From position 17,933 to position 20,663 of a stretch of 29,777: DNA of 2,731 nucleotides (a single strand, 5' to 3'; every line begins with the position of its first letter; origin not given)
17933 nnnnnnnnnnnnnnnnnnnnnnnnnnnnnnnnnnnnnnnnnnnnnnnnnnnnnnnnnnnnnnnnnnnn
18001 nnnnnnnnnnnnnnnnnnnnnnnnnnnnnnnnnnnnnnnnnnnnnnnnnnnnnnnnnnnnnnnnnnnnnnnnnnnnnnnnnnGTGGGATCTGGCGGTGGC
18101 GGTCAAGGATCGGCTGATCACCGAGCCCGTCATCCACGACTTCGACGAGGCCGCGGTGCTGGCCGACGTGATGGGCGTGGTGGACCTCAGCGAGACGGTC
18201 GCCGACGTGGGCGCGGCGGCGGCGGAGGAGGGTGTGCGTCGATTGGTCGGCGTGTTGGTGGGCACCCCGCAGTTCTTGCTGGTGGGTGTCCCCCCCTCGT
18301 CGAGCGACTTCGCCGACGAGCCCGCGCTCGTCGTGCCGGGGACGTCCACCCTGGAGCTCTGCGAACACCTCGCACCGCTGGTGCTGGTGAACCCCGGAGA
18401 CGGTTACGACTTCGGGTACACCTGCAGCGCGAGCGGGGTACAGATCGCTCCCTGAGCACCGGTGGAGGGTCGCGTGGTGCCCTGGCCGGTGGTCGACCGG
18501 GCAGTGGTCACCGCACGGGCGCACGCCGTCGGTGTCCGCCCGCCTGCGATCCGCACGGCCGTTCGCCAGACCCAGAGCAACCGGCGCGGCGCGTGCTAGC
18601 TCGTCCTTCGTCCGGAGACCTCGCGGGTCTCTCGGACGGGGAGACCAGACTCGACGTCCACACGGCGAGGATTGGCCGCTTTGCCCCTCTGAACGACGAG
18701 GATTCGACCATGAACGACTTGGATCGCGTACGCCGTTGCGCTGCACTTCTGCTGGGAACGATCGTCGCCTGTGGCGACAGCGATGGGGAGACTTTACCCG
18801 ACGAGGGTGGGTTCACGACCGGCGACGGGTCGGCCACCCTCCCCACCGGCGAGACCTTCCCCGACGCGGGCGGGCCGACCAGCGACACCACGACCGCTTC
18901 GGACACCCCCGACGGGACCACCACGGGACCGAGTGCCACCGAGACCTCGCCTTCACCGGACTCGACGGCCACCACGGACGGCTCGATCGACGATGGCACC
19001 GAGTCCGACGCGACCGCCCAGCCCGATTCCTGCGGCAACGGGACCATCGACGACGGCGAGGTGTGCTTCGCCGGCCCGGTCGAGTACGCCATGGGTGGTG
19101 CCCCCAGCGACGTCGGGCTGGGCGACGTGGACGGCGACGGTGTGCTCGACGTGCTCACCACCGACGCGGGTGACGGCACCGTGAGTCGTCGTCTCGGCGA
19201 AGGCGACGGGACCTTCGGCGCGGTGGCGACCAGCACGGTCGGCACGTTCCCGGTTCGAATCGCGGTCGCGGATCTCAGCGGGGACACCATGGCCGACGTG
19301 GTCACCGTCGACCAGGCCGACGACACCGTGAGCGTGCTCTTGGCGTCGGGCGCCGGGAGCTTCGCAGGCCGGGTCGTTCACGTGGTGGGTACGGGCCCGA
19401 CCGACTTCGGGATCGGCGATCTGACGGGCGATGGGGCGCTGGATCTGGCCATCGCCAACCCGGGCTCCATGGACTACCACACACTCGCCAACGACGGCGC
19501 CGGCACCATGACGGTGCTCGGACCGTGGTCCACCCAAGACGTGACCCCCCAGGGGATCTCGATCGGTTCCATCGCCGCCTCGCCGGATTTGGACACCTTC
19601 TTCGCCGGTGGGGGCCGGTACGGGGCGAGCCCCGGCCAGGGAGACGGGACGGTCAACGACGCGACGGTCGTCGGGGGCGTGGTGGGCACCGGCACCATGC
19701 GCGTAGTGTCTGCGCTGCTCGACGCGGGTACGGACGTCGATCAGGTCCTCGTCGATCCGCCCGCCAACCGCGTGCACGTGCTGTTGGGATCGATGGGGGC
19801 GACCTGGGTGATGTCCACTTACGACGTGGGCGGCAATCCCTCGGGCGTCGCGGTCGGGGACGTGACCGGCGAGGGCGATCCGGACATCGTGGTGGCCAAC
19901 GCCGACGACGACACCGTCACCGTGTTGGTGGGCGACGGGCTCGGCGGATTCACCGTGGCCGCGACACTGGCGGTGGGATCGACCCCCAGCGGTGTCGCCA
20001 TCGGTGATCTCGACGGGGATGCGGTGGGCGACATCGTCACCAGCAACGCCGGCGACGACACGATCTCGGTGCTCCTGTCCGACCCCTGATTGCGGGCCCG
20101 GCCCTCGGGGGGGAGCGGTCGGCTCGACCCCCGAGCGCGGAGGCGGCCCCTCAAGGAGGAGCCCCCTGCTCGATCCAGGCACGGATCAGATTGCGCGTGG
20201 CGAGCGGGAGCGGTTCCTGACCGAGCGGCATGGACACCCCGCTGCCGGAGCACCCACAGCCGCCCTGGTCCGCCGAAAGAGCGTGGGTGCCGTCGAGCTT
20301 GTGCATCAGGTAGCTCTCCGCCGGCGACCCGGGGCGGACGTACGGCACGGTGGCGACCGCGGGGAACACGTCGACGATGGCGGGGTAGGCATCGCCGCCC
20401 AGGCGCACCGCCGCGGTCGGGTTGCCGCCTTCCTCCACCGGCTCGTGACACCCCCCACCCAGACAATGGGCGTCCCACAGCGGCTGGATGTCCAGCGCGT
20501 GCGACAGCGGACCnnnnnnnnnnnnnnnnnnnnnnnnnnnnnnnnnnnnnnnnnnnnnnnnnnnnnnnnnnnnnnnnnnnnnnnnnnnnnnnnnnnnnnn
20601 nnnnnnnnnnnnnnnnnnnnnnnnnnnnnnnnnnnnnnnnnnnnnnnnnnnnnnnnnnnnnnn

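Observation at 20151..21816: Divergently transcribed pair of paralogous lipoproteins sharing a ZU5-like domain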

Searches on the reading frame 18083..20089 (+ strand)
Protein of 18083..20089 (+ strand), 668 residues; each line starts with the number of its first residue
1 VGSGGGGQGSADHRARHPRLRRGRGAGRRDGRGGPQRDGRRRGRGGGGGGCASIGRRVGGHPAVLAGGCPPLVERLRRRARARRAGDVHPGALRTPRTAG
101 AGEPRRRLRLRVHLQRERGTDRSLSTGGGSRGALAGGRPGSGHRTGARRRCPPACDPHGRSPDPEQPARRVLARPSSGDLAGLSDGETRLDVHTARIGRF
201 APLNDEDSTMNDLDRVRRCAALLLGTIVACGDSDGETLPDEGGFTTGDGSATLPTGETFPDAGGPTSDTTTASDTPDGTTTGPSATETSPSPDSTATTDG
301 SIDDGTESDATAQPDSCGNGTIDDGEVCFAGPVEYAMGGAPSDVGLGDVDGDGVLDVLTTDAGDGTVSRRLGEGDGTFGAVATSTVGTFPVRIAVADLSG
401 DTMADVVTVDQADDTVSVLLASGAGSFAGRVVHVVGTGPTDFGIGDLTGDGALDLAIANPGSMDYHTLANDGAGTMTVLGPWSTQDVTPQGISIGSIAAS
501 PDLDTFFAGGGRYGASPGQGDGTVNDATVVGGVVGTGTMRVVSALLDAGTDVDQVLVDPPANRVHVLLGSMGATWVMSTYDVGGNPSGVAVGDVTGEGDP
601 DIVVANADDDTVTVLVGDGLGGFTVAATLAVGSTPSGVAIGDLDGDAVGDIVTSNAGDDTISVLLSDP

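Call 4: search_protein_families(library=pfam, proteins=[window:18083-20089:+], max_evalue=1)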
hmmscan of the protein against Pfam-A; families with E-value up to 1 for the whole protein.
window:18083-20089:+ (668 aa): 2 families
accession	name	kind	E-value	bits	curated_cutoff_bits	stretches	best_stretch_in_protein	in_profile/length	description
PF13517.12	FG-GAP_3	-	1.8e-20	73.7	26.9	6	348-407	1-60/61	FG-GAP-like repeat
PF01839.29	FG-GAP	-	8.4e-08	32.4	22.1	2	441-475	4-33/37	FG-GAP repeat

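Call 45: search_protein_families(library=ncbifam, proteins=[window:18083-20089:+], max_evalue=0.01)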
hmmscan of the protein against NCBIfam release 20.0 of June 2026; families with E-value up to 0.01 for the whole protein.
window:18083-20089:+ (668 aa): 0 families

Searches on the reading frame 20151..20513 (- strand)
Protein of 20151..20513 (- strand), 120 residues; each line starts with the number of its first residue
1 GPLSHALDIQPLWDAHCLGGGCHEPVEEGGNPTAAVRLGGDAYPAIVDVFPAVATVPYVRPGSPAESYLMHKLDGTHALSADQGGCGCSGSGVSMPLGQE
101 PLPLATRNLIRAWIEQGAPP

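Call 33: search_protein_families(library=pfam, alignment_id=A4, max_evalue=10)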
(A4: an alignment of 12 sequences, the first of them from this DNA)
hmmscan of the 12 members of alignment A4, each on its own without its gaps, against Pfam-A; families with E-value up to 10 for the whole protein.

A. member 1, seq(119 aa): 0 families

B. families by the number of members that match (of 12 scanned): 2 families
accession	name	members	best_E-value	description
PF13442.11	Cytochrome_CBB3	6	0.024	Cytochrome C oxidase, cbb3-type, subunit III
PF22297.1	PccH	1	0.083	PccH Cytochrome c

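Call 34: search_solved_structures(query=A4, max_evalue=10, show_alignments=3)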
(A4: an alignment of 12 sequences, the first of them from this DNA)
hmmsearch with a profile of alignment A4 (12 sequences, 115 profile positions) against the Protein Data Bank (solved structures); distinct sequences matched with E-value up to 10: 9.
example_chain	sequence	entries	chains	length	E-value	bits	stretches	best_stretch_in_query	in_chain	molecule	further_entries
5c2v_A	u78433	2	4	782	0.00082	22.8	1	3-114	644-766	HYDRAZINE SYNTHASE ALPHA SUBUNIT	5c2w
4rlr_A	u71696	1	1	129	0.026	18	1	3-73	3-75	Cytochrome c, 1 heme-binding site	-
4eie_A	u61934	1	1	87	0.068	16.6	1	11-75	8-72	Cytochrome c6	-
7y5e_GN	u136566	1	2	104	0.073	16.5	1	4-60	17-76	Cytochrome c6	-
4eif_A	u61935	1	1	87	0.1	16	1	11-75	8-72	Cytochrome c6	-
4eid_A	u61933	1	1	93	0.19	15.2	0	11-38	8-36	Cytochrome c6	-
3dr0_A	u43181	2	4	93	0.24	14.8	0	11-38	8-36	Cytochrome c6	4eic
3dmi_A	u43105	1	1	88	0.42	14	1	10-58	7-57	cytochrome c6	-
7y7a_G7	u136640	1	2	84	0.57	13.6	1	10-60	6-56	Cytochrome c6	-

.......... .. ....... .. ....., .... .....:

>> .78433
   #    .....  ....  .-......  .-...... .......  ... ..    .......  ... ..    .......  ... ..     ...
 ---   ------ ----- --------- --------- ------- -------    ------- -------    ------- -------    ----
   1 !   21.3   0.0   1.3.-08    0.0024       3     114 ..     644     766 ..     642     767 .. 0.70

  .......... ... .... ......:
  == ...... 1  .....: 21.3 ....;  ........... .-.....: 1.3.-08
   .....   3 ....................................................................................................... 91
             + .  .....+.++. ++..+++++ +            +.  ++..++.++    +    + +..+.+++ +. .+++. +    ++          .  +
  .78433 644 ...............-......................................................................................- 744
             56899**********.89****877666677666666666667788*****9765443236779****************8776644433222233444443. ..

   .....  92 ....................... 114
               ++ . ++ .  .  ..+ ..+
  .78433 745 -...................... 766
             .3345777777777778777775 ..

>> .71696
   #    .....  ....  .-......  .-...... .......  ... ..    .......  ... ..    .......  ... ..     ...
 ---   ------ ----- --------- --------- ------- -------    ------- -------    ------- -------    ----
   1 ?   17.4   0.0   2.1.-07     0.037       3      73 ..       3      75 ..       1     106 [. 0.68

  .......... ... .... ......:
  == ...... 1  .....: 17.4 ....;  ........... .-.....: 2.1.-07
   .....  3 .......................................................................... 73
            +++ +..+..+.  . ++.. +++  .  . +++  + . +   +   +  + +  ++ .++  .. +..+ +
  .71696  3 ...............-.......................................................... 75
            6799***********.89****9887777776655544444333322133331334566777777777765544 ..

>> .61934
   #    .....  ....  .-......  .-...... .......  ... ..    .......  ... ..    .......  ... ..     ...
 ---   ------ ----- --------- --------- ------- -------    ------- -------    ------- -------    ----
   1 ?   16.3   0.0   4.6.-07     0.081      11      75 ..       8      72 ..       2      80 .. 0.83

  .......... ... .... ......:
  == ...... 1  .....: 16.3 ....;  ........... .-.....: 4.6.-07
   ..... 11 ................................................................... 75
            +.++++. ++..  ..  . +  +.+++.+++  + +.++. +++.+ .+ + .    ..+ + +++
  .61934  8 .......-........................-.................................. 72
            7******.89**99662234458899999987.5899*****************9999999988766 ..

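Call 47: find_homologous_proteins(query=A4, max_evalue=0.00001)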
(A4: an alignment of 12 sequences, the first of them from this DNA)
Query A4 (12 sequences) (119 aa, profile of the alignment): 437 proteins with E <= 0.00001 among 4193 candidates; the best 120 are listed.
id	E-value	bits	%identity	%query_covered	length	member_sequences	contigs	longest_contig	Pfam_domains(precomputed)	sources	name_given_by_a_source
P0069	1.4e-43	166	62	95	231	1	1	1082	-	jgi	jgi:hypothetical protein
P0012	8.3e-30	121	33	97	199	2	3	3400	-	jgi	jgi:hypothetical protein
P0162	5.8e-25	106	33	97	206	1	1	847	-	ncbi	-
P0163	7.3e-25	105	34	97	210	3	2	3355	-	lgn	-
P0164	8.8e-25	105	47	99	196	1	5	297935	-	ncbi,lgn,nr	ncbi:MAG: hypothetical protein JNL82_22635 [Myxococcales bacterium]|nr:hypothetical protein [Myxococ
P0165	9.2e-25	105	37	99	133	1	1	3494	-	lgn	-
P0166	1.0e-24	105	43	98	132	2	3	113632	-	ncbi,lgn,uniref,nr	ncbi:hypothetical protein [Zoogloea sp.]|uniref:hypothetical protein n=1 Tax=Zoogloea sp. TaxID=4918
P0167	1.2e-24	105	36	97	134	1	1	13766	-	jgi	jgi:hypothetical protein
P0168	1.9e-24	104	40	97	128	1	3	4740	-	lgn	-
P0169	2.5e-24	103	42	97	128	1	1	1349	-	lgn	-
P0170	3.2e-24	103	48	99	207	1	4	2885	-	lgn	-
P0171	4.0e-24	103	35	97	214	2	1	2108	-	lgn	-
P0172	4.1e-24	103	32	97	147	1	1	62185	-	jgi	jgi:hypothetical protein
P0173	4.6e-24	103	43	98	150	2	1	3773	-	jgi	jgi:hypothetical protein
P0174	4.6e-24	103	33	97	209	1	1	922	-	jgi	jgi:hypothetical protein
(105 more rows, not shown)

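Call 56: predict_structure(alignment_id=A5)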
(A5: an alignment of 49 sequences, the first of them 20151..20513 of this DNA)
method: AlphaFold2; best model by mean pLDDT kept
length: 120 residues; sequences in the alignment: 49
mean_pLDDT: 92.0   pTM: 0.86
mean pLDDT of the five models: 92.0, 91.6, 91.1, 91.0, 89.3
residues with pLDDT >= 90: 80; 70-90: 40; 50-70: 0; < 50: 0
segments of 3 or more residues with pLDDT < 50: none
pLDDT, mean of each block of 10 residues (from residue 1): 96 88 82 85 96 95 97 94 89 88 97 98
secondary structure, 60 per line:
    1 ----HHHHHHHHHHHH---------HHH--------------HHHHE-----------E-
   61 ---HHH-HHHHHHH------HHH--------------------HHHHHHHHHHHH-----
elements in order: H5-16 H43-46 H68-74 H104-115

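Call 59: fold_search(model_id=the predicted structure, library=pdb)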
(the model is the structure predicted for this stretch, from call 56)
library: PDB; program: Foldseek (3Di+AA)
matches with E <= 10: 8; with E <= 0.001: 0
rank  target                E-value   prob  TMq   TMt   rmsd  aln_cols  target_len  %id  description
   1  5c2v_A                1.2e-02  0.97  0.53  0.10   6.9       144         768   22  Kuenenia stuttgartiensis Hydrazine Synthase (released 2015-10-14)
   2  5c2v_D                2.5e-02  0.96  0.54  0.10   6.9       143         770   22  Kuenenia stuttgartiensis Hydrazine Synthase (released 2015-10-14)
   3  5mab_C                2.5e+00  0.04  0.19  0.10   8.8        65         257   20  FoxE P3121 crystal structure of Rhodopseudomonas ferrooxidans SW2 putative iron oxidase (released 2017-12-20)
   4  5mab_A                3.1e+00  0.04  0.19  0.10   8.7        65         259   20  FoxE P3121 crystal structure of Rhodopseudomonas ferrooxidans SW2 putative iron oxidase (released 2017-12-20)
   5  5mvo_A                5.7e+00  0.03  0.22  0.12   5.5        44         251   23  FoxE P43212 crystal structure of Rhodopseudomonas ferrooxidans SW2 putative iron oxidase (released 2018-02-28)
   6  7e1w_O                7.9e+00  0.02  0.27  0.18   9.2       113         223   18  Cryo-EM structure of hybrid respiratory supercomplex consisting of Mycobacterium tuberculosis complexIII and Mycobacte (released 2021-10-27)
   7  6uk1_B                7.9e+00  0.01  0.17  0.11  11.9        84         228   13  Crystal structure of nucleotide-binding domain 2 (NBD2) of the human Cystic Fibrosis Transmembrane Conductance Regulat (released 2020-10-07)
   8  3s5o                  9.7e+00  0.01  0.17  0.08  11.5        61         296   21  Crystal Structure of Human 4-hydroxy-2-oxoglutarate Aldolase Bound to Pyruvate (released 2011-10-26)
